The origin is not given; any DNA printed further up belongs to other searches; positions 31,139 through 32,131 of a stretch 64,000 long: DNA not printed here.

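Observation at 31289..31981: PEP-CTERM-type sorting signal on a secreted protein in a genome context where no exosortase system is expected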

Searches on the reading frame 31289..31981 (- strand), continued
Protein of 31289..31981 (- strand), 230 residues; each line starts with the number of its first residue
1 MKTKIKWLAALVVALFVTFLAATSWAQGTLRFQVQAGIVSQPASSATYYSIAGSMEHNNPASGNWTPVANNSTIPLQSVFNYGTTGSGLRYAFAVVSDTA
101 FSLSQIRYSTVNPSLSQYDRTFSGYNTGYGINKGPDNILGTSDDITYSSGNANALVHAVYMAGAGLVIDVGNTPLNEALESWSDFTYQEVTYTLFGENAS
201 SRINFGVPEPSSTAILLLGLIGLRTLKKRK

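Call 43: search_protein_families(library=ncbifam, proteins=[L017:1046-1939:+, L017:1932-2432:+, L019:2176-3627:-, L020:16322-17818:+, L020:7929-8735:+, L018:2099-2962:+, L020:15603-16280:+], max_evalue=0.001)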
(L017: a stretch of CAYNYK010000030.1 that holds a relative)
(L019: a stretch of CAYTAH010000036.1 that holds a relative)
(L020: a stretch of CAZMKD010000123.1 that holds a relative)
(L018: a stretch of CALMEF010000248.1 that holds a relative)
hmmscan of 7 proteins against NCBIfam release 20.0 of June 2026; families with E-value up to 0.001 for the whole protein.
L017:1046-1939:+ (297 aa): 19 families
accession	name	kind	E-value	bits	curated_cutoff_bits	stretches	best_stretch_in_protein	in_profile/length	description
TIGR04152.1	exosort_VPLPA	exception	5e-56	190.8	400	1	47-293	3-248/486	VPLPA-CTERM-specific exosortase XrtD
TIGR03109.2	exosort_XrtA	exception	2.5e-49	168.1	208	1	27-287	3-259/261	exosortase A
TIGR02602.1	8TM_EpsH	subfamily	4.2e-47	160.7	105.55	1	47-280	2-233/241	exosortase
NF038142.1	exosort_XrtW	exception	6.1e-46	156.8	425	1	24-290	2-268/494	exosortase W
NF035943.2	exosort_XrtV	exception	1.4e-34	119.6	313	1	28-287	7-266/270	exosortase V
TIGR03113.1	exosort_XrtB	exception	7e-23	81.6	275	1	31-282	5-259/268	exosortase B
TIGR04178.1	exo_archaeo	signature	3.5e-20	72.1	23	1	193-288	1-96/97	exosortase/archaeosortase family protein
TIGR04151.1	exosort_VPDSG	exception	5.1e-17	62.2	300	1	11-279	14-291/306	VPDSG-CTERM-specific exosortase XrtC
NF033464.1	cyanoexo_CrtC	exception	7.4e-13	48.7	225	1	64-267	46-254/278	cyanoexosortase C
TIGR04156.1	cyanoexo_CrtB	exception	1.4e-12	47.7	300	1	28-292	4-272/280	cyanoexosortase B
TIGR03763.1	cyanoexo_CrtA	exception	2.1e-11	43.8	150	1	52-280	29-251/260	cyanoexosortase A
TIGR04476.1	exosort_XrtN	exception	3.3e-11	43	200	1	100-282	60-239/406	exosortase N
TIGR04199.1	exosort_xrtJ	exception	1.9e-07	30.4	200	1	37-252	11-236/522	exosortase J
NF046081.1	exosort_XrtX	exception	4.8e-07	29.8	170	1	135-280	17-154/168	exosortase X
TIGR04124.1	archaeo_artE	exception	5.5e-07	29.8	95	1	169-281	40-144/153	archaeosortase family protein ArtE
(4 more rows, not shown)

L017:1932-2432:+ (166 aa): 0 families

L019:2176-3627:- (483 aa): 7 families
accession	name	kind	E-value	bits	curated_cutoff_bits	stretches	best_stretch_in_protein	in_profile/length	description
TIGR00880.1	2_A_01_02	superfamily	8.3e-07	29.2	131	1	285-409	3-127/141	multidrug resistance protein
NF007782.0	PRK10473.1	subfamily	0.00014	21.1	417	1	297-396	55-154/394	MdtL family multidrug efflux MFS transporter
NF000072.1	MFS_efflux_PexA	equivalog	0.00018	20.9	800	1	284-408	54-180/415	phenicol efflux MFS transporter PexA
NF007372.0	PRK09874.1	equivalog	0.00021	20.5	571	1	241-425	12-194/408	multidrug efflux MFS transporter MdtG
TIGR00895.1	2A0115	subfamily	0.00024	20.1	418.55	1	300-449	72-215/398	aromatic acid/H+ symport family MFS transporter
NF012177.1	tet_MFS_42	exception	0.00046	19.5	850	1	284-392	40-147/411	tetracycline efflux MFS transporter Tet(42)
TIGR00879.1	SP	subfamily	0.0008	18.1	237.8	0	299-418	118-238/510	sugar porter family MFS transporter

L020:16322-17818:+ (498 aa): 9 families
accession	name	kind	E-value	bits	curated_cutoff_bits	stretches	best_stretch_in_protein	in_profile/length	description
TIGR00881.1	2A0104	subfamily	2.5e-43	148.6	407.75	2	45-180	3-135/379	phosphoglycerate transporter protein PgtP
NF008661.1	PRK11663.1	subfamily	8e-35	120.7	564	2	42-193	35-179/439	MFS transporter family glucose-6-phosphate receptor UhpC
TIGR00712.1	glpT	equivalog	8.4e-31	107.5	632.55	1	42-483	34-435/440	glycerol-3-phosphate transporter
NF008433.0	PRK11273.1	equivalog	5.2e-29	101.7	748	2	37-183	26-175/452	glycerol-3-phosphate transporter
TIGR00893.1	2A0114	subfamily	1.8e-25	89.7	395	1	45-483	2-399/399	D-galactonate transporter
NF007107.1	PRK09556.1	equivalog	6.7e-17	61.6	497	2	40-182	33-177/469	hexose-6-phosphate:phosphate antiporter UhpT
NF047787.1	PhglyTportPgtP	equivalog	1.1e-15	57.4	750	1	39-207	33-189/451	phosphoglycerate transporter PgtP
NF008654.0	PRK11652.1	equivalog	9.6e-07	28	479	1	44-196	16-160/397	multidrug efflux MFS transporter EmrD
TIGR00895.1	2A0115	subfamily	0.0001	21.3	418.55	1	31-189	244-395/398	aromatic acid/H+ symport family MFS transporter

L020:7929-8735:+ (268 aa): 12 families
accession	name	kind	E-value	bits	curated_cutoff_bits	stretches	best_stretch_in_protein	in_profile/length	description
NF001394.0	PRK00281.2-5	equivalog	1.8e-88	296.7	311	1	2-265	7-279/281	undecaprenyl-diphosphate phosphatase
NF001392.0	PRK00281.2-1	equivalog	1.4e-87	293.7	308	1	1-267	5-278/280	undecaprenyl-diphosphate phosphatase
TIGR00753.1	undec_PP_bacA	equivalog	4.5e-78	262.5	217.5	1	6-254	1-255/255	undecaprenyl-diphosphatase UppP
NF001393.0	PRK00281.2-4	equivalog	1.2e-77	260.9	284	1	1-261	1-264/266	undecaprenyl-diphosphate phosphatase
NF001390.0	PRK00281.1-4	equivalog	4.6e-65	219.8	260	1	2-262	5-267/272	undecaprenyl-diphosphate phosphatase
NF001389.0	PRK00281.1-2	equivalog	1.9e-61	207.9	262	1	2-263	5-266/272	undecaprenyl-diphosphate phosphatase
NF001397.0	PRK00281.3-4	equivalog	1.3e-52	179.2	363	1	1-257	1-274/281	undecaprenyl-diphosphate phosphatase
NF001391.0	PRK00281.1-5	equivalog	7.2e-51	173.2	293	1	2-260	5-272/279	undecaprenyl-diphosphate phosphatase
NF001388.0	PRK00281.1-1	equivalog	1.8e-48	165.5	362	1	2-260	6-271/273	undecaprenyl-diphosphate phosphatase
NF001395.0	PRK00281.3-1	equivalog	1.2e-36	126.7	394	2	133-256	177-298/306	undecaprenyl-diphosphate phosphatase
NF001398.0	PRK00281.3-5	equivalog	1.1e-28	100.8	354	1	3-261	4-272/278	undecaprenyl-diphosphate phosphatase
NF001396.0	PRK00281.3-3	equivalog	1.2e-25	90.8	382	1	4-260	5-263/264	undecaprenyl-diphosphate phosphatase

L018:2099-2962:+ (287 aa): 4 families
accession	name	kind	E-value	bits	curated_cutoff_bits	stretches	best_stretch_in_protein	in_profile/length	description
NF038347.1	FtsX_Gpos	exception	1.1e-63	215.4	225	1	5-286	4-296/296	permease-like cell division protein FtsX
TIGR00439.2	FtsX_Gneg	equivalog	7.4e-49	166.5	255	1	9-286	5-292/292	permease-like cell division protein FtsX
NF038346.1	FtsX_actino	exception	6e-41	140.8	250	1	6-286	2-307/308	permease-like cell division protein FtsX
TIGR02212.1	lolCE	equivalog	3.8e-05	22.8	362.45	1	168-248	267-353/411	lipoprotein-releasing ABC transporter permease subunit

L020:15603-16280:+ (225 aa): 0 families

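Call 48: find_homologous_proteins(query=L017:1046-1939:+, max_evalue=0.001)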
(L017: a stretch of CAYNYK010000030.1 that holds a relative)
Query L017:1046-1939:+ (297 aa): 1829 proteins with E <= 0.001 among 8000 candidates; the best 120 are listed.
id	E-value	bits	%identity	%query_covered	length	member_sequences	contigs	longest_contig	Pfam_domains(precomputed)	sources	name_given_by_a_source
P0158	1.3e-189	647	100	100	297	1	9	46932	PF09721.16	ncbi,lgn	-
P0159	2.9e-148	511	78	100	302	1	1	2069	PF09721.16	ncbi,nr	ncbi:MAG: exosortase/archaeosortase family protein [Phycisphaerales bacterium]|nr:exosortase/archaeo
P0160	1.4e-147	509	78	99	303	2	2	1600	PF09721.16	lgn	-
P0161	1.3e-144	499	58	66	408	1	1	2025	PF09721.16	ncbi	-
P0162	2.7e-137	475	72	100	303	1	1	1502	PF09721.16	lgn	-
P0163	9.9e-135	467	74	91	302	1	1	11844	PF09721.16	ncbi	-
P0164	1.5e-124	433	72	90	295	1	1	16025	PF09721.16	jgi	-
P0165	4.4e-124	432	70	90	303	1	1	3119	PF09721.16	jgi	-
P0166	3.4e-123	429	65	100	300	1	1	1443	PF09721.16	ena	-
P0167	3.6e-123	429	70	92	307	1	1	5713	PF09721.16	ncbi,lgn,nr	ncbi:MAG: exosortase/archaeosortase family protein [Phycisphaerae bacterium]|nr:exosortase/archaeoso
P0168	1.2e-122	427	68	92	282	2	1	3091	PF09721.16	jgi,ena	-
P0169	1.5e-122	427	70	91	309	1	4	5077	PF09721.16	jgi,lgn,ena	-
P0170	2.4e-122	426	68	90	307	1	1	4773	PF09721.16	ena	-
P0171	2.2e-121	423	70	87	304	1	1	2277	PF09721.16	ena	-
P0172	2.4e-121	423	68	88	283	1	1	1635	PF09721.16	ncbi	-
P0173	1.4e-120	420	69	87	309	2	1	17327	PF09721.16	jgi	jgi:exosortase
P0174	3.3e-120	419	68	87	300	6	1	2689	PF09721.16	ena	-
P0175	3.8e-120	419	65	98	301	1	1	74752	PF09721.16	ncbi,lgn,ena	-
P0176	2.5e-119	416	62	97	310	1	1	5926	PF09721.16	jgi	-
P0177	3.2e-119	416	63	96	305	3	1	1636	PF09721.16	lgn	-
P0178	1.4e-118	414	66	92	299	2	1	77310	PF09721.16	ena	-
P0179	1.6e-118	413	69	88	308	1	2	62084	PF09721.16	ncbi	ncbi:MAG: exosortase/archaeosortase family protein [Phycisphaerae bacterium]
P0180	1.8e-118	413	64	98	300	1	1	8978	PF09721.16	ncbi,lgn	-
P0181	1.7e-117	410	63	98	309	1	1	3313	PF09721.16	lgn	-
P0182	1.8e-117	410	66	89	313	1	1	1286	PF09721.16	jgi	jgi:exosortase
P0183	2.5e-117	409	67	90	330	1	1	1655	PF09721.16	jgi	-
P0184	3.3e-117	409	69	89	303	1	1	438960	PF09721.16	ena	-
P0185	8.7e-117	408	60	100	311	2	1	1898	PF09721.16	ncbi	-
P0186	1.2e-116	407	63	97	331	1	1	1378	PF09721.16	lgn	-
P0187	1.6e-116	407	70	87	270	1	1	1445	PF09721.16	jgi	jgi:exosortase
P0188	1.6e-116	407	62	99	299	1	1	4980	PF09721.16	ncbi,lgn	ncbi:MAG: exosortase/archaeosortase family protein [Phycisphaerae bacterium]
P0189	2.0e-116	407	65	89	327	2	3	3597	PF09721.16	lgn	-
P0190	5.5e-116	405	68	89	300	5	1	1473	PF09721.16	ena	-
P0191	1.1e-115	404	66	90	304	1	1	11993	PF09721.16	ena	-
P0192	1.1e-115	404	66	89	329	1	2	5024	PF09721.16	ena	-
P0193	1.7e-115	403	66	90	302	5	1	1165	PF09721.16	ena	-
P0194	2.0e-115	403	69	88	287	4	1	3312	PF09721.16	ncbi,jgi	ncbi:MAG: exosortase/archaeosortase family protein [Planctomycetota bacterium]|jgi:exosortase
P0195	2.5e-115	403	68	90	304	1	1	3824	PF09721.16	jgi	jgi:exosortase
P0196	3.1e-115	403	68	88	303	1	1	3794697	PF09721.16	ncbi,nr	ncbi:MAG: exosortase/archaeosortase family protein [Phycisphaerales bacterium]|nr:MAG: exosortase/ar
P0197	3.9e-115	402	67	88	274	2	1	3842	PF09721.16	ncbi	ncbi:MAG: exosortase/archaeosortase family protein [Phycisphaerae bacterium]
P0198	4.3e-115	402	61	97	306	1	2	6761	PF09721.16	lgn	-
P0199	4.8e-115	402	68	90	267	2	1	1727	PF09721.16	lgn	-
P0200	5.8e-115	402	67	90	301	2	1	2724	PF09721.16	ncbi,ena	-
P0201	5.8e-115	402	66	90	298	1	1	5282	PF09721.16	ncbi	-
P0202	6.2e-115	402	62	97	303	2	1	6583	PF09721.16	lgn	-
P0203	7.1e-115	401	67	87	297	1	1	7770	PF09721.16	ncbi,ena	-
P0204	7.7e-115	401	63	99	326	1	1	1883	PF09721.16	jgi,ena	-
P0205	8.0e-115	401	62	96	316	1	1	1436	PF09721.16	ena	-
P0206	9.7e-115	401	60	99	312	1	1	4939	PF09721.16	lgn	-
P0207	1.1e-114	401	68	87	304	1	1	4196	PF09721.16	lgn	-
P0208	1.2e-114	401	63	91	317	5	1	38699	PF09721.16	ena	-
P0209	1.4e-114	400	67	88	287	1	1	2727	PF09721.16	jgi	jgi:exosortase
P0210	1.5e-114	400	67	90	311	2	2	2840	PF09721.16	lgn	-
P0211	2.6e-114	400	61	98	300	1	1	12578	PF09721.16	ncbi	-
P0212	3.0e-114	399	61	98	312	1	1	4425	PF09721.16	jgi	-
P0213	5.5e-114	399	63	97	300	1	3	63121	PF09721.16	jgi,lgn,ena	-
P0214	1.8e-113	397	65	88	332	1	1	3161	PF09721.16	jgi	jgi:exosortase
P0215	2.2e-113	397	66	92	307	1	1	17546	PF09721.16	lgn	-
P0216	2.6e-113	396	64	90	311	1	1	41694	PF09721.16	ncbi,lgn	-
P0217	2.9e-113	396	63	90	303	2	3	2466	PF09721.16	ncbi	-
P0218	4.0e-113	396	63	96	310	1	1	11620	PF09721.16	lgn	-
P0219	5.1e-113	395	64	91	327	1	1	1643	PF09721.16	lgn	-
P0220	5.3e-113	395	64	90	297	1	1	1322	PF09721.16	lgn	-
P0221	5.6e-113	395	66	86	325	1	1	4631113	PF09721.16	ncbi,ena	-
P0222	6.1e-113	395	61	97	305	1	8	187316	PF09721.16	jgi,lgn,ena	jgi:exosortase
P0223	6.9e-113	395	61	97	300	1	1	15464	PF09721.16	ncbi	-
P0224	8.5e-113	395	65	87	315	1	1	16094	PF09721.16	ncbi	-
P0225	1.0e-112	394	68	88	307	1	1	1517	PF09721.16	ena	-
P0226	1.1e-112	394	63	92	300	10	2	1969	PF09721.16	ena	-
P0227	1.4e-112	394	58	98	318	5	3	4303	PF09721.16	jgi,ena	-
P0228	1.7e-112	394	63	88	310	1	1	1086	PF09721.16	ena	-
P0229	1.8e-112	394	58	100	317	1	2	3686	PF09721.16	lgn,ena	-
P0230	2.2e-112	393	64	88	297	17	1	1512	PF09721.16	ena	-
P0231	2.2e-112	393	56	100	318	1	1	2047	PF09721.16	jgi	jgi:exosortase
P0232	2.4e-112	393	67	87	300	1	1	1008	PF09721.16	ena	-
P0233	2.5e-112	393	63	95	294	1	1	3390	PF09721.16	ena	-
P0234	3.0e-112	393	65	88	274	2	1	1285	PF09721.16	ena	-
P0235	3.1e-112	393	64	90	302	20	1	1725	PF09721.16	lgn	-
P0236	5.5e-112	392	63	90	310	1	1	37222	PF09721.16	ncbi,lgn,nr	ncbi:MAG: exosortase/archaeosortase family protein [Phycisphaerae bacterium]|nr:exosortase/archaeoso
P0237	6.3e-112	392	57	99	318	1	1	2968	PF09721.16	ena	-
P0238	6.9e-112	392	65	88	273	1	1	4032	PF09721.16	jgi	jgi:exosortase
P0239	7.3e-112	392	64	91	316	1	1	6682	PF09721.16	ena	-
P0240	7.5e-112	391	63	90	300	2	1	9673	PF09721.16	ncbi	-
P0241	7.7e-112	391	60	98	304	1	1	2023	PF09721.16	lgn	-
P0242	1.1e-111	391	65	88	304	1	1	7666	PF09721.16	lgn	-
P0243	1.4e-111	391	63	91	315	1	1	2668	PF09721.16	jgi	-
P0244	1.5e-111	391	64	91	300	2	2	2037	PF09721.16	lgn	-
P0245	1.6e-111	390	64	88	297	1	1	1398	PF09721.16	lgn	-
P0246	1.7e-111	390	59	98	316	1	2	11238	PF09721.16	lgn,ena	-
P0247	1.9e-111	390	65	88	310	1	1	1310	PF09721.16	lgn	-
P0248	1.9e-111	390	67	88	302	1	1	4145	PF09721.16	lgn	-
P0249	2.0e-111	390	60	97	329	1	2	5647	PF09721.16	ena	-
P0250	2.1e-111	390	62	89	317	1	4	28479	PF09721.16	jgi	-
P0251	2.4e-111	390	61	94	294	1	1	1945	PF09721.16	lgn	-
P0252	2.8e-111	390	64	88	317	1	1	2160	PF09721.16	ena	-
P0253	3.1e-111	389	65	88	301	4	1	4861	PF09721.16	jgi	jgi:exosortase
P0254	3.2e-111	389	67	87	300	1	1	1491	PF09721.16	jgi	-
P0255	3.5e-111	389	62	95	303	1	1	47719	PF09721.16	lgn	-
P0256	3.6e-111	389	60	98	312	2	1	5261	PF09721.16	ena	-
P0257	3.9e-111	389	58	99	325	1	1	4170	PF09721.16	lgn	-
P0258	4.3e-111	389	62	99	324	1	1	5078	PF09721.16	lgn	-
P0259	5.1e-111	389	61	89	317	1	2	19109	PF09721.16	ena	-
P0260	5.5e-111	389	66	87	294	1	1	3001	PF09721.16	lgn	-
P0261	5.6e-111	389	65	89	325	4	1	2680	PF09721.16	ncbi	-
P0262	5.8e-111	389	65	89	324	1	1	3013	PF09721.16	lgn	-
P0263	6.0e-111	389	64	91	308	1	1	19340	PF09721.16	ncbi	-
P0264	6.1e-111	389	66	91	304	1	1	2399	PF09721.16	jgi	-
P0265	6.6e-111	388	63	95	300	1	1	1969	PF09721.16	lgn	-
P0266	9.2e-111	388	60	95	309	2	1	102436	PF09721.16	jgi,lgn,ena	-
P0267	1.2e-110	388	64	88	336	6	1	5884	PF09721.16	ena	-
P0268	1.2e-110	388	61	99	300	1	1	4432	PF09721.16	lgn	-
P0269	1.2e-110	387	63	90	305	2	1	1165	PF09721.16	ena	-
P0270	1.6e-110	387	61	97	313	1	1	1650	PF09721.16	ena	-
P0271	2.8e-110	386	63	90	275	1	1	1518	PF09721.16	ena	-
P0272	3.4e-110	386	66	90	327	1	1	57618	PF09721.16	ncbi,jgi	-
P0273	3.5e-110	386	64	87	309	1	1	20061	PF09721.16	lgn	-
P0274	3.5e-110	386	65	88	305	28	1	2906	PF09721.16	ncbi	-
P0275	4.2e-110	386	59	98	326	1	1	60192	PF09721.16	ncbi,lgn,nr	ncbi:MAG: exosortase/archaeosortase family protein [Phycisphaerae bacterium]|nr:exosortase/archaeoso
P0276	6.4e-110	385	63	88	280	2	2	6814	PF09721.16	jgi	jgi:exosortase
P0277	6.9e-110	385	60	96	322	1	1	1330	PF09721.16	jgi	jgi:exosortase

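Call 49: find_encoding_contigs(protein=P0019, flank=10000, max_places=4)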
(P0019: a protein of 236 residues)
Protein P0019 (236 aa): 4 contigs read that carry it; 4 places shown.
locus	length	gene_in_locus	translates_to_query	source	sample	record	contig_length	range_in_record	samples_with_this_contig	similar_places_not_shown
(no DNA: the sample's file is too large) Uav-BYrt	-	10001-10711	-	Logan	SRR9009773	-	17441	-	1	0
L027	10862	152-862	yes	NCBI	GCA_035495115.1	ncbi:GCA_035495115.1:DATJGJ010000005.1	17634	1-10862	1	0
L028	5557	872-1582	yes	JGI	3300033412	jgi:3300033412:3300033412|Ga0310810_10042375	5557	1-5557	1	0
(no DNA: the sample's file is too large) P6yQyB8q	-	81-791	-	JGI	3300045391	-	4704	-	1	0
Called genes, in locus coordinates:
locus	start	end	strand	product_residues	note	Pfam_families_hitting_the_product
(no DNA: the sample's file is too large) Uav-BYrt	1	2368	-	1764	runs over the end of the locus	PF15902:Sortilin-Vps10 (faint), PF02012:BNR (faint)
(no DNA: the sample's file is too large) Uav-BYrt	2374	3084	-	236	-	-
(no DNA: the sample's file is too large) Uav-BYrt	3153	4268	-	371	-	PF02646:RmuC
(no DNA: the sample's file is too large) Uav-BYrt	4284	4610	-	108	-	-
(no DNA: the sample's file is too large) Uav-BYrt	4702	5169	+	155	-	PF09424:YqeY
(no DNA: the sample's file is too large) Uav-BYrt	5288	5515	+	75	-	-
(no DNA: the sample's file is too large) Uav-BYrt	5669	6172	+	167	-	-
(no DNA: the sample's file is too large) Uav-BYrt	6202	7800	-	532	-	PF16927:HisKA_7TM, PF00512:HisKA, PF02518:HATPase_c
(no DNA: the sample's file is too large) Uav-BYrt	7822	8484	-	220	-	PF00702:Hydrolase, PF12710:HAD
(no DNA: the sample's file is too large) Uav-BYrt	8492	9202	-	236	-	PF01553:Acyltransferase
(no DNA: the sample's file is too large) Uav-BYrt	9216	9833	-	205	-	PF01553:Acyltransferase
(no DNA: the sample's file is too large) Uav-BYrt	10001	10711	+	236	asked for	PF07589:PEP_exosort_dom (weak)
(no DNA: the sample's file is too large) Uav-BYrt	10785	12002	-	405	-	-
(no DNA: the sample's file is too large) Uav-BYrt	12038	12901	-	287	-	?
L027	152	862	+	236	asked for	PF07589:PEP_exosort_dom (weak)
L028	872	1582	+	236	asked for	PF07589:PEP_exosort_dom (weak)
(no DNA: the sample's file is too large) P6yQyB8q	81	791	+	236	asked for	PF07589:PEP_exosort_dom (weak)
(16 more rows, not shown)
